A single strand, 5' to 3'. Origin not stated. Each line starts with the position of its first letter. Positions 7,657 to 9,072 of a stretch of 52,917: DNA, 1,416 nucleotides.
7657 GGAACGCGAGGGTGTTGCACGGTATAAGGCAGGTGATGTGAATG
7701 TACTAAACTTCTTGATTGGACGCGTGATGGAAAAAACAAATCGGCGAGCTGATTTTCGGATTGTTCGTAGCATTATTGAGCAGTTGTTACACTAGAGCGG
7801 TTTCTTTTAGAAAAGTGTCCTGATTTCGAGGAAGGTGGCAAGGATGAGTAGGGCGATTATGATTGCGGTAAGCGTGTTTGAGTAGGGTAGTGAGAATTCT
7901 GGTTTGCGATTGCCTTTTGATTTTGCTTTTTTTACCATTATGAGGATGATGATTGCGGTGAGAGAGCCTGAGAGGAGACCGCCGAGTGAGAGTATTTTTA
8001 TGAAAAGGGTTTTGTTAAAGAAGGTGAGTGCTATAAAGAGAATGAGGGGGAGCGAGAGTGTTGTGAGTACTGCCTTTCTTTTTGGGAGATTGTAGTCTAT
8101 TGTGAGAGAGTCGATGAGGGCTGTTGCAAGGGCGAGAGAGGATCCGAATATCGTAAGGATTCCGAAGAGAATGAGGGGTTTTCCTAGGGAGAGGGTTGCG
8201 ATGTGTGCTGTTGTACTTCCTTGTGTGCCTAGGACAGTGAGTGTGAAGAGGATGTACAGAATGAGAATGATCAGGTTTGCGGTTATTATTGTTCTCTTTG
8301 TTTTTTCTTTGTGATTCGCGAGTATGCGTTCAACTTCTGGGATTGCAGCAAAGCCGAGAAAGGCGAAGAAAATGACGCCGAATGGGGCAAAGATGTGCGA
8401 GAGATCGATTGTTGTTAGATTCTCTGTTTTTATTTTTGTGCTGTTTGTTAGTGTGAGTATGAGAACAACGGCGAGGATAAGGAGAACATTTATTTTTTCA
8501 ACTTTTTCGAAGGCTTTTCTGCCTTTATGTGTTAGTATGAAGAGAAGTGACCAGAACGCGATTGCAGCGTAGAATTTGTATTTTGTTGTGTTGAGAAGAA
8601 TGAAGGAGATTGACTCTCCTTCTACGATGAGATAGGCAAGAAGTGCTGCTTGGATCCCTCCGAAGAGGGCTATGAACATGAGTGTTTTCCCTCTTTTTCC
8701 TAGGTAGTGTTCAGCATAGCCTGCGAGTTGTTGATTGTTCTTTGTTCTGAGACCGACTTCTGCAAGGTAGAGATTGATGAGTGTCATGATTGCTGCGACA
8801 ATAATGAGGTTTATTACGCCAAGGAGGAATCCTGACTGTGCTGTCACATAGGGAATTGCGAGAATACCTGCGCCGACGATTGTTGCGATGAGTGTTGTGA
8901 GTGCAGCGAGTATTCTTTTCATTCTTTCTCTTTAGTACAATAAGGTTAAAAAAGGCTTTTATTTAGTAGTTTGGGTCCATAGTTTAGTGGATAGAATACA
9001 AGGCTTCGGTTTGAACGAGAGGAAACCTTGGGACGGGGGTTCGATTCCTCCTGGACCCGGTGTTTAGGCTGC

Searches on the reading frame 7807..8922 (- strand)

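Call 25: search_protein_families(library=pfam, max_evalue=0.01, proteins=[window:7807-8922:-])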
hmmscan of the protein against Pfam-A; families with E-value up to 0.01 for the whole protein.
window:7807-8922:- (371 aa): 2 families
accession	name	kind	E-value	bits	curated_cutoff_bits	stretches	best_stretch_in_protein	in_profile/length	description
PF03222.19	Trp_Tyr_perm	-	5.4e-26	92.1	22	1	3-363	4-390/393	Tryptophan/tyrosine permease family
PF01490.24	Aa_trans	-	7.6e-13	48.3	25.6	1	5-270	6-299/410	Transmembrane amino acid transporter protein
